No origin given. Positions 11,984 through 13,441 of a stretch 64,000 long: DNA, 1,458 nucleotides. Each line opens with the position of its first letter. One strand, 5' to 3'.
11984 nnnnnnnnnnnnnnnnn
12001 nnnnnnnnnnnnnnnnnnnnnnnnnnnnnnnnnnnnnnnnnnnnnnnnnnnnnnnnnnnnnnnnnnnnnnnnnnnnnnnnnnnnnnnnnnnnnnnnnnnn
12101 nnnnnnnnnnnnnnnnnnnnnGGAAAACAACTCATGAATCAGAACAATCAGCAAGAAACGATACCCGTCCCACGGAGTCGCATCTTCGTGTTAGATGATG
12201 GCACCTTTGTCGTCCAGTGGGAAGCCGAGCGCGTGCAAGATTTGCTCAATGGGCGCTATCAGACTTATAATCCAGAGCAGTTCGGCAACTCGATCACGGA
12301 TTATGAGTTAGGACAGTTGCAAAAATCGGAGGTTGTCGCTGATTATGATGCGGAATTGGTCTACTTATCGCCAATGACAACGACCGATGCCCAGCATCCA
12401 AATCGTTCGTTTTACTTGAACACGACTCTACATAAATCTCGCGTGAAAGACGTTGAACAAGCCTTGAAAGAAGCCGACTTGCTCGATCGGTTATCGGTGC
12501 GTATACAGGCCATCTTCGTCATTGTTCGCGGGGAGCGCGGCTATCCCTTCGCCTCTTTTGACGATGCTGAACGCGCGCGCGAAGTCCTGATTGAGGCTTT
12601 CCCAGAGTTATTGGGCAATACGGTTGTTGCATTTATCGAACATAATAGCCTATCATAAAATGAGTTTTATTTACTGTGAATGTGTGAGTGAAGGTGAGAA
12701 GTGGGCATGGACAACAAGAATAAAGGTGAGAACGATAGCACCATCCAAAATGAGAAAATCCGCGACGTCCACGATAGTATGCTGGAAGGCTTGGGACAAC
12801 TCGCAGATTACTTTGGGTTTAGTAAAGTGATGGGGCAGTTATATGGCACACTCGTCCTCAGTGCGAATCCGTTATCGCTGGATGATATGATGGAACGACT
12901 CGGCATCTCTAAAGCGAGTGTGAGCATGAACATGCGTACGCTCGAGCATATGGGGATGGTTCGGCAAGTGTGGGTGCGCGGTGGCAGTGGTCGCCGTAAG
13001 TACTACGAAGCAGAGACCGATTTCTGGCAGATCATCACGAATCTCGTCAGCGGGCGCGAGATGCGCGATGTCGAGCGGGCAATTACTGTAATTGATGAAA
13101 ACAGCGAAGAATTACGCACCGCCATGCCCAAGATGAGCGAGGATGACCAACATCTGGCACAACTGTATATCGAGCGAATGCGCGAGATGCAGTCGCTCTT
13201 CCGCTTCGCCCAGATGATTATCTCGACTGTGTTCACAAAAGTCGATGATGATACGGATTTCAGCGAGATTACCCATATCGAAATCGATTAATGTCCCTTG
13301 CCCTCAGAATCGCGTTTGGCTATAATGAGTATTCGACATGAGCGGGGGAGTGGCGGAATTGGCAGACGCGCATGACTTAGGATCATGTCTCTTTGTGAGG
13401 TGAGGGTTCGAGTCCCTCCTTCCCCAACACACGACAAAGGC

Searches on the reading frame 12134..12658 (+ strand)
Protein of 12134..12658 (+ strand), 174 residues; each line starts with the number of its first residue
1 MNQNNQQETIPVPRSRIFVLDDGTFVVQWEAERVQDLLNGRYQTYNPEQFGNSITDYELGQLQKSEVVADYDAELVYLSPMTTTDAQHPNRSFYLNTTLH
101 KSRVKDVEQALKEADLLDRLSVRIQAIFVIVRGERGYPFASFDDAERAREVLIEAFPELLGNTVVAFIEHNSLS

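Call 56: search_protein_families(library=pfam, proteins=[window:12134-12658:+], max_evalue=1)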
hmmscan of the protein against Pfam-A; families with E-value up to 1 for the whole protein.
window:12134-12658:+ (174 aa): 0 families

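Call 92: predict_structure(protein=window:12134-12655:+)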
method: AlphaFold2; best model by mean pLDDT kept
length: 174 residues; sequences in the alignment: 1
mean_pLDDT: 36.8   pTM: 0.31
mean pLDDT of the five models: 36.8, 34.3, 34.2, 32.1, 32.0
residues with pLDDT >= 90: 0; 70-90: 0; 50-70: 15; < 50: 159
segments of 3 or more residues with pLDDT < 50: 1-142, 159-174
pLDDT, mean of each block of 10 residues (from residue 1): 33 33 34 36 30 25 25 28 32 35 41 43 45 41 52 53 42 33
secondary structure, 60 per line:
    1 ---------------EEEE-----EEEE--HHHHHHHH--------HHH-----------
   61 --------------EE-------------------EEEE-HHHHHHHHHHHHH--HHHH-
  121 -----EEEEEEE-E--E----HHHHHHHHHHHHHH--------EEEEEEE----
elements in order: E16-19 E25-28 H31-38 E96-99 H101-113 H116-119 E126-132 H142-155 E164-170

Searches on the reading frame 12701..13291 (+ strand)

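Call 56: search_protein_families(library=pfam, proteins=[window:12701-13291:+], max_evalue=1)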
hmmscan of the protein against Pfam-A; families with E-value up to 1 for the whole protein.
window:12701-13291:+ (196 aa): 17 families
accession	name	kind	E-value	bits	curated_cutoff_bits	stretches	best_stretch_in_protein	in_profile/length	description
PF09339.16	HTH_IclR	-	1.1e-06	28.7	22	1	56-89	17-50/52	IclR helix-turn-helix domain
PF01978.25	TrmB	-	2.2e-05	24.7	25.6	1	37-103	3-63/68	Sugar-specific transcriptional regulator TrmB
PF12802.13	MarR_2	-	0.00021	21.8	27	1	52-90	13-53/61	MarR family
PF01022.26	HTH_5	-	0.00029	21.1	22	1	53-88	11-46/47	Bacterial regulatory protein, arsR family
PF12840.13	HTH_20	-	0.0003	21.1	27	1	53-90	14-51/51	Helix-turn-helix domain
PF09824.15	ArsR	-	0.004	17.3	28.6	1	57-148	30-116/159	ArsR transcriptional regulator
PF17782.7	DprA_WH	-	0.0049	17.3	22.9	1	53-89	21-57/61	DprA winged helix domain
PF08279.18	HTH_11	-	0.01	16.1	25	1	53-86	11-44/55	HTH domain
PF01047.28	MarR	-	0.015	15.6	24.6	1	55-88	15-48/59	MarR family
PF01325.25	Fe_dep_repress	-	0.019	15.6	26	1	60-88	25-53/60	Iron dependent repressor, N-terminal DNA binding domain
PF24034.1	DUF7343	-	0.028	14.7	27.6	1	62-90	23-51/62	Domain of unknown function (DUF7343)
PF13412.12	HTH_24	-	0.032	14.3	21.9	1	58-88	18-48/48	Winged helix-turn-helix DNA-binding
PF03551.20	PadR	-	0.036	14.5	27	1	67-103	27-64/75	Transcriptional regulator PadR-like family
PF07586.16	HXXSHH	-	0.052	13.6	30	1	121-171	158-208/307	Protein of unknown function (DUF1552)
PF13545.12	HTH_Crp_2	-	0.06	13.8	27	1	57-88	22-53/70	Crp-like helix-turn-helix domain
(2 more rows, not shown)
